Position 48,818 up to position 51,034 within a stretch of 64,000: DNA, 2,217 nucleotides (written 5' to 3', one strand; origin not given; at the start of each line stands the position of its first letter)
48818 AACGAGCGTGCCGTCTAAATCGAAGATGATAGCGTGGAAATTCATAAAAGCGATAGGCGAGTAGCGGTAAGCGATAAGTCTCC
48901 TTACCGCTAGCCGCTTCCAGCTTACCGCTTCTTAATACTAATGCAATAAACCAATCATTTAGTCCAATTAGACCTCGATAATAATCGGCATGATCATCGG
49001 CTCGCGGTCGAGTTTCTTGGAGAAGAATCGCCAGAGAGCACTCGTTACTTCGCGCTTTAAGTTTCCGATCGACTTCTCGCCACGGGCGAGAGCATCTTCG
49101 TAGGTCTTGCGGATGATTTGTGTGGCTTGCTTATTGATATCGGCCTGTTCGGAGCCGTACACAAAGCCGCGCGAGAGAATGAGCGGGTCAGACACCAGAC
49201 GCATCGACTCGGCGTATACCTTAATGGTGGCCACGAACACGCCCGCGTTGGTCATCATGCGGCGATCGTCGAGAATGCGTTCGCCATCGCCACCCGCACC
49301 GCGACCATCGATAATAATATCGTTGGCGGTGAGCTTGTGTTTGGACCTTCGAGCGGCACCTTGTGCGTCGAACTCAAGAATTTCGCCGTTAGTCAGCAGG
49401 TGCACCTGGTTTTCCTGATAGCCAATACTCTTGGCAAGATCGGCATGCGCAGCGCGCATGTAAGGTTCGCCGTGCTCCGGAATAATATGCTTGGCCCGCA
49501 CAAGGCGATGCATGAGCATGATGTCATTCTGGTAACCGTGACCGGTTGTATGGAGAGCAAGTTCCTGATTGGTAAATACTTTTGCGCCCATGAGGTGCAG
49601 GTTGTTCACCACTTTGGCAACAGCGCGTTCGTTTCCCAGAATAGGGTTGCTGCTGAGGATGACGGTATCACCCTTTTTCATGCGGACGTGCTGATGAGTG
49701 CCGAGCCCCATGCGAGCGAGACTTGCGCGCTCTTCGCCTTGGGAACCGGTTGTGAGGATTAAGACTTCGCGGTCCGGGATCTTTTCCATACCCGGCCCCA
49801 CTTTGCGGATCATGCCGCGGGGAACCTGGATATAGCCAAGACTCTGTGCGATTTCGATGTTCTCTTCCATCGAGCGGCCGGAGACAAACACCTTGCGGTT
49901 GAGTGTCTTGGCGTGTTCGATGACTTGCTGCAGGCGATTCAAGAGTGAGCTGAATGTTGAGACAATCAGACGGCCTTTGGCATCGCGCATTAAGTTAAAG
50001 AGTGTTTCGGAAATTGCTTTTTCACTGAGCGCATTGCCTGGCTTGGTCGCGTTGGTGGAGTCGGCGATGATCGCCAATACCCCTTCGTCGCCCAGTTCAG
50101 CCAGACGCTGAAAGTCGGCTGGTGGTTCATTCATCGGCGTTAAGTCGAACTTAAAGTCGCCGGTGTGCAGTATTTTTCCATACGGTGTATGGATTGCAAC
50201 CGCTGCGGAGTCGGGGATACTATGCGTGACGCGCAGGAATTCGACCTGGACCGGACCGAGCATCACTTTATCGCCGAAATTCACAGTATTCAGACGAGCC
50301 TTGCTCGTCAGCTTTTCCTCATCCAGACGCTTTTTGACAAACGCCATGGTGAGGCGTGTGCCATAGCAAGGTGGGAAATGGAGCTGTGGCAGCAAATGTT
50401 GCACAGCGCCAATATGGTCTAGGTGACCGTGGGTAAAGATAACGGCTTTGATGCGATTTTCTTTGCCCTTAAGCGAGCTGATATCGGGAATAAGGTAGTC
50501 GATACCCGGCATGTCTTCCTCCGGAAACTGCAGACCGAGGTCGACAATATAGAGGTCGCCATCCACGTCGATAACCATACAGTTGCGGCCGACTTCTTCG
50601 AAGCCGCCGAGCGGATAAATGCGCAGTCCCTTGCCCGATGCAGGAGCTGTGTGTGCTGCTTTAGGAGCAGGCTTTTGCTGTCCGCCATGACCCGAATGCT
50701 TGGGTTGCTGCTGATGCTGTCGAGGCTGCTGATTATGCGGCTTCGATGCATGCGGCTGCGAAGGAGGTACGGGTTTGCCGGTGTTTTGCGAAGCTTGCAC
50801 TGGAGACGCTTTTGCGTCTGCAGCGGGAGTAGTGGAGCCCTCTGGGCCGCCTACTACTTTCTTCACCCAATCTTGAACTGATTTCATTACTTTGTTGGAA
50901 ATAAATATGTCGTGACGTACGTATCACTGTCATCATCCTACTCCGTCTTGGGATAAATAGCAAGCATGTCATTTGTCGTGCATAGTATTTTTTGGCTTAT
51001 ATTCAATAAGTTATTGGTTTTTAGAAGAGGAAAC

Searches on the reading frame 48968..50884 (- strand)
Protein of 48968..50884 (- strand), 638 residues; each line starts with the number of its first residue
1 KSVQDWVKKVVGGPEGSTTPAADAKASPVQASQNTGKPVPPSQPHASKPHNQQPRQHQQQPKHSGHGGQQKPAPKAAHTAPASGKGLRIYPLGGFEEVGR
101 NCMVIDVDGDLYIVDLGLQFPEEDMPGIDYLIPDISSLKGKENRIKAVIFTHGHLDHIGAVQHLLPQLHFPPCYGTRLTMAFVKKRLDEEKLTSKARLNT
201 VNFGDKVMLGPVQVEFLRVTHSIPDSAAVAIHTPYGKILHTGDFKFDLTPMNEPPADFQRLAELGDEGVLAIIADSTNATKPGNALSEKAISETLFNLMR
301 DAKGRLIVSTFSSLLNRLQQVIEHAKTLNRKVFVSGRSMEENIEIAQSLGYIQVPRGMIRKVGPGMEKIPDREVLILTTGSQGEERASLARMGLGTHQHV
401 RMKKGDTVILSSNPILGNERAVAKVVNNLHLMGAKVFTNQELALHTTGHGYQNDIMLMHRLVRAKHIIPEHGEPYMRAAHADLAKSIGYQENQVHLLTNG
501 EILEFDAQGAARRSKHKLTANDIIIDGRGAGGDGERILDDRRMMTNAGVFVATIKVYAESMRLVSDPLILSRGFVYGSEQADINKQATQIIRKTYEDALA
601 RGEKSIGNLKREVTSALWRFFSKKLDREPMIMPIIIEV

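Call 124: search_protein_families(library=pfam, proteins=[window:48968-50884:-], max_evalue=0.001)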
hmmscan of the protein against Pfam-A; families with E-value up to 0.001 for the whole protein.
window:48968-50884:- (638 aa): 5 families
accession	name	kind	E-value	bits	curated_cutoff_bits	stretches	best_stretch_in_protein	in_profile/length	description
PF22505.1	RNase_J_b_CASP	-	1.9e-42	144.5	27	1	303-429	1-126/126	Ribonuclease J, beta-CASP domain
PF17770.6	RNase_J_C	-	2.4e-21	77.1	23.8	1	537-638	1-102/102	Ribonuclease J C-terminal domain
PF00753.33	Lactamase_B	-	2.6e-16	60.6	22.7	1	99-248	5-155/196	Metallo-beta-lactamase superfamily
PF12706.13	Lactamase_B_2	-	1.6e-09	38.1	27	1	142-245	27-144/200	Beta-lactamase superfamily domain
PF07521.17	RMMBL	-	1.1e-05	25.7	21.6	1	445-488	13-57/63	Zn-dependent metallo-hydrolase RNA specificity domain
